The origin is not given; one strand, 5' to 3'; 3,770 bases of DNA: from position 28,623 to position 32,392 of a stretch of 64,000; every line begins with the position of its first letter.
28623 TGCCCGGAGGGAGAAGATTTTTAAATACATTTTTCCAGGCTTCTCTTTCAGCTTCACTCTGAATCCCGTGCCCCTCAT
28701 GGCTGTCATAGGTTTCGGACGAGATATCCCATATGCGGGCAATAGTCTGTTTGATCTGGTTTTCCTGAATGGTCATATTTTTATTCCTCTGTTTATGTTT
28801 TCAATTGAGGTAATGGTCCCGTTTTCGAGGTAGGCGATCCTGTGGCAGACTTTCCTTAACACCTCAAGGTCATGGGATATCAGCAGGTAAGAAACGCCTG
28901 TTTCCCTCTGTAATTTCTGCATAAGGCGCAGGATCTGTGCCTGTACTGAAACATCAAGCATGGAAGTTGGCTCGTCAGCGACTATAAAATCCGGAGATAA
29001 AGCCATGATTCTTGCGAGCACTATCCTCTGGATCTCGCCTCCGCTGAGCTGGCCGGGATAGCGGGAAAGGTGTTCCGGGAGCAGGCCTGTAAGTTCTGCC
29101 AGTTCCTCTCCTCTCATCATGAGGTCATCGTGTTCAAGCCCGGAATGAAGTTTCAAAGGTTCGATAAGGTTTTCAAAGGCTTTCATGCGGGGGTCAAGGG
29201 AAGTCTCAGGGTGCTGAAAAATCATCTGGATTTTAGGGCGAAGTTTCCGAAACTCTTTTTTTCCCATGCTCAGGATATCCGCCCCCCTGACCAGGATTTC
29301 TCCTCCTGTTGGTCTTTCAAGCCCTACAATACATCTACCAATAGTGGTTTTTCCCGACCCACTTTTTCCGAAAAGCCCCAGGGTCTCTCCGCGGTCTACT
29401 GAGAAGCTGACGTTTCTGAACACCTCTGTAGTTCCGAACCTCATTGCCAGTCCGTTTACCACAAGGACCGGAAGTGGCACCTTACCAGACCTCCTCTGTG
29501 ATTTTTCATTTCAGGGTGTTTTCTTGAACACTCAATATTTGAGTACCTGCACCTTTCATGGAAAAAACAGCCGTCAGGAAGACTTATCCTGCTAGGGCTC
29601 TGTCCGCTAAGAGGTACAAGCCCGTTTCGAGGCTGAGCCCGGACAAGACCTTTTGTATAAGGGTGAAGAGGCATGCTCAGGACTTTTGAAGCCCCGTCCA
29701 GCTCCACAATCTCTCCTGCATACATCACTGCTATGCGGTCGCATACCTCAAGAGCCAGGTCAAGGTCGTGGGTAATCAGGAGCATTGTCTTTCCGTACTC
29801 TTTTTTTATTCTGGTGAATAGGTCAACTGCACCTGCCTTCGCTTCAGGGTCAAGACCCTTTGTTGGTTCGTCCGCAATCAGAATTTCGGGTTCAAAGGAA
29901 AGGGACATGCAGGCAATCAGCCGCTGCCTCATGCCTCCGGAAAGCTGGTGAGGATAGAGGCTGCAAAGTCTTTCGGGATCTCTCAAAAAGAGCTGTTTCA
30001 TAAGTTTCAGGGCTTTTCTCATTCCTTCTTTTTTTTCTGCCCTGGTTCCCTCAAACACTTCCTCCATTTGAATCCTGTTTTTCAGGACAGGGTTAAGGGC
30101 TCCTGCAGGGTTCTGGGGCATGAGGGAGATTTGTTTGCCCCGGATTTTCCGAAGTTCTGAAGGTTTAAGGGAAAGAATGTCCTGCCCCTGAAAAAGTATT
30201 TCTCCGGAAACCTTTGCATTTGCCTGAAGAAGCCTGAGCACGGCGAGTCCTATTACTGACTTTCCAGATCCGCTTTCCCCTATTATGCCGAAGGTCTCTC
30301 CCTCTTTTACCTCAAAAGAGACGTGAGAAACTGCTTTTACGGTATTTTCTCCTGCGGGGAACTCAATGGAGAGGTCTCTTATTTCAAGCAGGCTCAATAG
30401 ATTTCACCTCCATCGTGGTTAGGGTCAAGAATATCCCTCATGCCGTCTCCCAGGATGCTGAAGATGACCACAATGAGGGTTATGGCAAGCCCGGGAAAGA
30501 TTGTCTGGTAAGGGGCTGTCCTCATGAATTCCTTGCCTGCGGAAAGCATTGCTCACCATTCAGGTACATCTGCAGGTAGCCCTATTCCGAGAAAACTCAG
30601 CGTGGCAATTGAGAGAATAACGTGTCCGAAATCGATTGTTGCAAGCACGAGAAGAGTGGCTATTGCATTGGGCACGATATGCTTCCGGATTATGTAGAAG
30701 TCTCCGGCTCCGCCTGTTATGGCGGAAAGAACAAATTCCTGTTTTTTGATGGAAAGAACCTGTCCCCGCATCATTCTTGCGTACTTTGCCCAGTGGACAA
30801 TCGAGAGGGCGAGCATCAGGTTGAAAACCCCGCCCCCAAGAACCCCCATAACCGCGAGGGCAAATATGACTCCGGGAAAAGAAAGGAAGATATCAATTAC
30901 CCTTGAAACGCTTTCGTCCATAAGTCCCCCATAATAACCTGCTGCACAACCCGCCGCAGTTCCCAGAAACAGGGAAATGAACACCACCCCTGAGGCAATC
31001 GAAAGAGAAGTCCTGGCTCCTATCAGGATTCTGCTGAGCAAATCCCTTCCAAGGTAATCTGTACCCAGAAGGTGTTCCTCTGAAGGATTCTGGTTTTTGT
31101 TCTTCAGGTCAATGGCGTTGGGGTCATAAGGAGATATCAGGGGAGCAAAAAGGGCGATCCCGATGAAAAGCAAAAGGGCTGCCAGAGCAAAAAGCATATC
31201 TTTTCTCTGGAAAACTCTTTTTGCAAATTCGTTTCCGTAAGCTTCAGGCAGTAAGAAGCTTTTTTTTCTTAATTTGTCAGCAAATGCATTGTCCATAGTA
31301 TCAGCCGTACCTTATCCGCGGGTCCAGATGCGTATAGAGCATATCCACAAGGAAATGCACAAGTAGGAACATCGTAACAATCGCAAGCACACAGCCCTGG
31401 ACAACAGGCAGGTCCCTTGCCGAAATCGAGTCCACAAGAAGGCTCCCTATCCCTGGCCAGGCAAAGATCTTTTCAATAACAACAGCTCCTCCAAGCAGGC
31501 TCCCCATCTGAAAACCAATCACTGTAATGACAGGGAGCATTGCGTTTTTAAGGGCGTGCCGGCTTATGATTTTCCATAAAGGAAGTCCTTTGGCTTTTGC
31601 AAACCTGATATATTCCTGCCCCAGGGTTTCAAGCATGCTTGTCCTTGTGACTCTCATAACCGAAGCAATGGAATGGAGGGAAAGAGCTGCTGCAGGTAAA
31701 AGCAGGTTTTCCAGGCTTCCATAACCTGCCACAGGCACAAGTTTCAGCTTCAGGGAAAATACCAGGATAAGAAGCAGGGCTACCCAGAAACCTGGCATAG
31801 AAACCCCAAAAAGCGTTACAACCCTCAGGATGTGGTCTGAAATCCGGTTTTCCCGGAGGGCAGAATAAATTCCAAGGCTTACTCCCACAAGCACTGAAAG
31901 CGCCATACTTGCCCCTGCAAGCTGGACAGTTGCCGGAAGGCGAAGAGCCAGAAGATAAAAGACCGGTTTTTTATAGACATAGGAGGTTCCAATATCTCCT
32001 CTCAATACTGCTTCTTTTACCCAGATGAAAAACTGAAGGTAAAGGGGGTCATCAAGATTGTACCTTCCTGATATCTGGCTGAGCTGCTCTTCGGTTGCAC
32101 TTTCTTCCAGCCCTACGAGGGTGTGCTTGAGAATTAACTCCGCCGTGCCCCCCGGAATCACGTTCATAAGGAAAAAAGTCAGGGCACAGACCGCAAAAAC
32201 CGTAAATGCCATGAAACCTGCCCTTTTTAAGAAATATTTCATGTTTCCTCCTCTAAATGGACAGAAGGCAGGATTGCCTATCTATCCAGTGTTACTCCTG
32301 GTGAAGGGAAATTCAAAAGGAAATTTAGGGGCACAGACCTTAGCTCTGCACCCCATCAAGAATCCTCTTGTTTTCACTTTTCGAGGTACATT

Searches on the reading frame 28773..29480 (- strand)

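Call 25: search_protein_families(library=ncbifam, proteins=[window:28773-29480:-], max_evalue=1e-20)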
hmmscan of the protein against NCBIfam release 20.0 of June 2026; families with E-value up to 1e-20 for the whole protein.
window:28773-29480:- (235 aa): 115 families (the best 25 are shown)
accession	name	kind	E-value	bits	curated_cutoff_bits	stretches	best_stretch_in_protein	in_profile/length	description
TIGR02769.1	nickel_nikE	equivalog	1.7e-63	214.6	332.55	1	11-224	17-230/265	nickel import ATP-binding protein NikE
NF008453.0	PRK11308.1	subfamily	1.1e-61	208.9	408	1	9-217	26-234/334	dipeptide ABC transporter ATP-binding protein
NF007739.0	PRK10419.1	subfamily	8.2e-61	205.9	354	1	10-225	17-232/268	nickel ABC transporter ATP-binding protein NikE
NF007613.0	PRK10261.1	equivalog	3.4e-59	200.8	1077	1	21-226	340-545/623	glutathione ABC transporter ATP-binding protein GsiA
NF011659.0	PRK15079.1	equivalog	6.1e-57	192.8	540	1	22-219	41-239/334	murein tripeptide/oligopeptide ABC transporter ATP binding protein OppF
NF011713.0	PRK15134.1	equivalog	1e-53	182.7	834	1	16-224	297-505/529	microcin C ABC transporter ATP-binding protein YejF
NF043071.1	DppF_dipep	equivalog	2.5e-53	181.6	660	1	17-216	35-234/331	dipeptide ABC transporter ATP-binding subunit DppF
NF043078.1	MMSYN1_0168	equivalog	1.9e-52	178.8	800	1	129-225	478-574/649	oligopeptide ABC transporter ATP-binding protein OppF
NF011692.0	PRK15112.1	equivalog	4.7e-43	147.7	452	1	16-224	25-230/269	putrescine export ABC transporter ATP-binding protein SapF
NF047576.1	opine_ATP_CntF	equivalog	5e-43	147.2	385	1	18-225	17-230/264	staphylopine uptake ABC transporter ATP-binding protein CntF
TIGR02314.1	ABC_MetN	equivalog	5.6e-43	147.3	499.7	1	20-224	20-220/343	methionine ABC transporter ATP-binding protein MetN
NF040933.2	ABC_arch_GlcV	equivalog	1e-42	146.3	450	1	18-228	19-225/357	glucose ABC transporter ATP-binding protein GlcV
NF047578.1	opine_ATP_CntD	equivalog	2.7e-42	144.8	380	1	18-224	17-229/266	staphylopine uptake ABC transporter ATP-binding protein CntD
TIGR04521.1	ECF_ATPase_2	equivalog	7.9e-42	143.2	330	1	19-226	19-226/279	energy-coupling factor transporter ATPase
TIGR02770.1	nickel_nikD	equivalog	1.5e-41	142.3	318.7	1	22-225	3-206/230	nickel import ATP-binding protein NikD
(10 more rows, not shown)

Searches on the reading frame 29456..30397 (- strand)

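Call 25: search_protein_families(library=ncbifam, proteins=[window:29456-30397:-], max_evalue=1e-20)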
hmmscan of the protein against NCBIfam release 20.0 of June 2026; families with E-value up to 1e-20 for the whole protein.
window:29456-30397:- (313 aa): 86 families (the best 25 are shown)
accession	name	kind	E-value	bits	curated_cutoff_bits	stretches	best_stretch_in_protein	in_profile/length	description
NF007010.1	PRK09473.1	subfamily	6.4e-77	258.4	575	1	3-310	1-313/318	oligopeptide ABC transporter ATP-binding protein OppD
NF008246.0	PRK11022.1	equivalog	1.3e-72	244.7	541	1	1-309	1-316/326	dipeptide ABC transporter ATP-binding protein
NF047576.1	opine_ATP_CntF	equivalog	5.2e-65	219.3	385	1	3-255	2-253/264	staphylopine uptake ABC transporter ATP-binding protein CntF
NF047578.1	opine_ATP_CntD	equivalog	1.1e-64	218.3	380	1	3-255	2-253/266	staphylopine uptake ABC transporter ATP-binding protein CntD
NF011713.0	PRK15134.1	equivalog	1.6e-64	218.4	834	1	2-267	4-272/529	microcin C ABC transporter ATP-binding protein YejF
NF008453.0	PRK11308.1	subfamily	4.3e-62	210.3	408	1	15-308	30-324/334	dipeptide ABC transporter ATP-binding protein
NF043079.1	MMSYN1_0167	equivalog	1.6e-59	202.2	740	1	80-259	298-478/561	oligopeptide ABC transporter ATP-binding protein OppD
TIGR02770.1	nickel_nikD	equivalog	2.5e-59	200.4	318.7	1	23-254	2-228/230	nickel import ATP-binding protein NikD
NF007613.0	PRK10261.1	equivalog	4.2e-59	200.5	1077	1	3-261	12-278/623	glutathione ABC transporter ATP-binding protein GsiA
NF011674.0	PRK15093.1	equivalog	7.2e-59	199.6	627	1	1-309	1-323/330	putrescine export ABC transporter ATP-binding protein SapD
NF043071.1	DppF_dipep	equivalog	2.1e-55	188.4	660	1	16-308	32-325/331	dipeptide ABC transporter ATP-binding subunit DppF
NF011659.0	PRK15079.1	equivalog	4.7e-55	186.6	540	1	5-307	22-328/334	murein tripeptide/oligopeptide ABC transporter ATP binding protein OppF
NF043078.1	MMSYN1_0168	equivalog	3.4e-52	178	800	1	131-256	475-598/649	oligopeptide ABC transporter ATP-binding protein OppF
TIGR01186.1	proV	subfamily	6.2e-44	150.6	326.6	1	20-253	6-231/363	betaine/proline/choline family ABC transporter ATP-binding protein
TIGR02769.1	nickel_nikE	equivalog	1.3e-38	133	332.55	1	19-251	23-249/265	nickel import ATP-binding protein NikE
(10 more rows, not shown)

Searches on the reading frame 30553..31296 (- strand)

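Call 25: search_protein_families(library=ncbifam, proteins=[window:30553-31296:-], max_evalue=1e-20)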
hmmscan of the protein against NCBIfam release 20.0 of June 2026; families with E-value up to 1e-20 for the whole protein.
window:30553-31296:- (247 aa): 14 families
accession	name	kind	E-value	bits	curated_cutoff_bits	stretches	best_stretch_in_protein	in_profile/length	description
TIGR02790.1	nickel_nikC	equivalog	2.2e-72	243.7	358.45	1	36-247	3-214/258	nickel ABC transporter permease subunit NikC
NF007738.0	PRK10417.1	equivalog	2.9e-69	233.7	335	1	30-247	7-224/277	nickel ABC transporter permease subunit NikC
NF045476.1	Opp4C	equivalog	1.3e-67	228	350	1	25-247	7-230/278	oligopeptide ABC transporter permease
NF045474.1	Opp2C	equivalog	3.1e-67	226.6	300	1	56-247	1-192/236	nickel transporter permease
NF045473.1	Opp1C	equivalog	4.8e-67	226.2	350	1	32-247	5-220/267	nickel/cobalt ABC transporter permease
NF011662.0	PRK15082.1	equivalog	2.8e-56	191.1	484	1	22-247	27-253/303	glutathione ABC transporter permease GsiD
NF007376.0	PRK09881.1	equivalog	2.9e-55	187.4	434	1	36-247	35-246/298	D,D-dipeptide ABC transporter permease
NF047573.1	opine_perm_CntC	exception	3.8e-54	183.9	440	1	26-247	3-224/271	staphylopine uptake ABC transporter permease subunit CntC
NF045475.1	Opp3C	equivalog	4.9e-44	150.8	450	1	68-242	101-275/328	oligopeptide ABC transporter permease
NF008160.0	PRK10913.1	equivalog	2.9e-43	148.4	483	1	23-247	21-251/300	dipeptide ABC transporter permease DppC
NF011935.0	PRK15406.1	equivalog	4.9e-39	134.9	433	1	26-242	31-249/302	oligopeptide ABC transporter permease OppC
NF043080.1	MMSYN1_0166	equivalog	5.1e-35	120.9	370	1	19-242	25-249/307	oligopeptide ABC transporter permease OppC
NF011691.0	PRK15111.1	equivalog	1.8e-24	86.8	379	1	31-247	26-248/296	putrescine export ABC transporter permease SapC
NF011596.0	PRK15021.1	subfamily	4.9e-23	81.7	439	1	60-245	103-291/341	microcin C ABC transporter permease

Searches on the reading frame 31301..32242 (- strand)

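Call 25: search_protein_families(library=ncbifam, proteins=[window:31301-32242:-], max_evalue=1e-20)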
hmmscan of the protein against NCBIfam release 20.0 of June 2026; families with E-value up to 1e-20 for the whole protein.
window:31301-32242:- (313 aa): 12 families
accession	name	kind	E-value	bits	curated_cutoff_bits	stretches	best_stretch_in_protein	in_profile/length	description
NF045470.1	Opp2B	equivalog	9.1e-101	337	350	1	10-311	4-300/300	nickel ABC transporter permease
TIGR02789.1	nickel_nikB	equivalog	2e-84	283.7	447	1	2-311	3-307/314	nickel ABC transporter permease subunit NikB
NF045469.1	Opp1B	equivalog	5.2e-84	282.3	380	1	2-311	3-307/307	nickel/cobalt ABC transporter permease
NF007677.0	PRK10352.1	equivalog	3.9e-80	269.2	433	1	2-312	3-308/314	nickel ABC transporter permease subunit NikB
NF045471.1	Opp3B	equivalog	1.5e-78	264.3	480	1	1-311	2-303/308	oligopeptide ABC transporter permease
NF011661.0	PRK15081.1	equivalog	4.2e-69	233.4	463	1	1-312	2-305/306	glutathione ABC transporter permease GsiC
NF008161.0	PRK10914.1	equivalog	2.3e-68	230.9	590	2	177-312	202-337/339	dipeptide ABC transporter permease DppB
NF007008.0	PRK09471.1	equivalog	8.8e-66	222.4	388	1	1-312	2-306/306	oligopeptide ABC transporter permease OppB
NF045472.1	Opp4B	equivalog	5e-64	216.6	450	1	1-311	2-319/319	oligopeptide ABC transporter permease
NF011690.0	PRK15110.1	equivalog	2.6e-42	145.4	432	1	177-305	180-308/321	putrescine export ABC transporter permease SapB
NF043081.1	MMSYN1_0165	equivalog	6.2e-31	107.8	350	1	90-311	163-385/388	oligopeptide ABC transporter permease OppB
NF011712.0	PRK15133.1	subfamily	1.5e-29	103.1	445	1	52-312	84-361/364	microcin C ABC transporter permease YejB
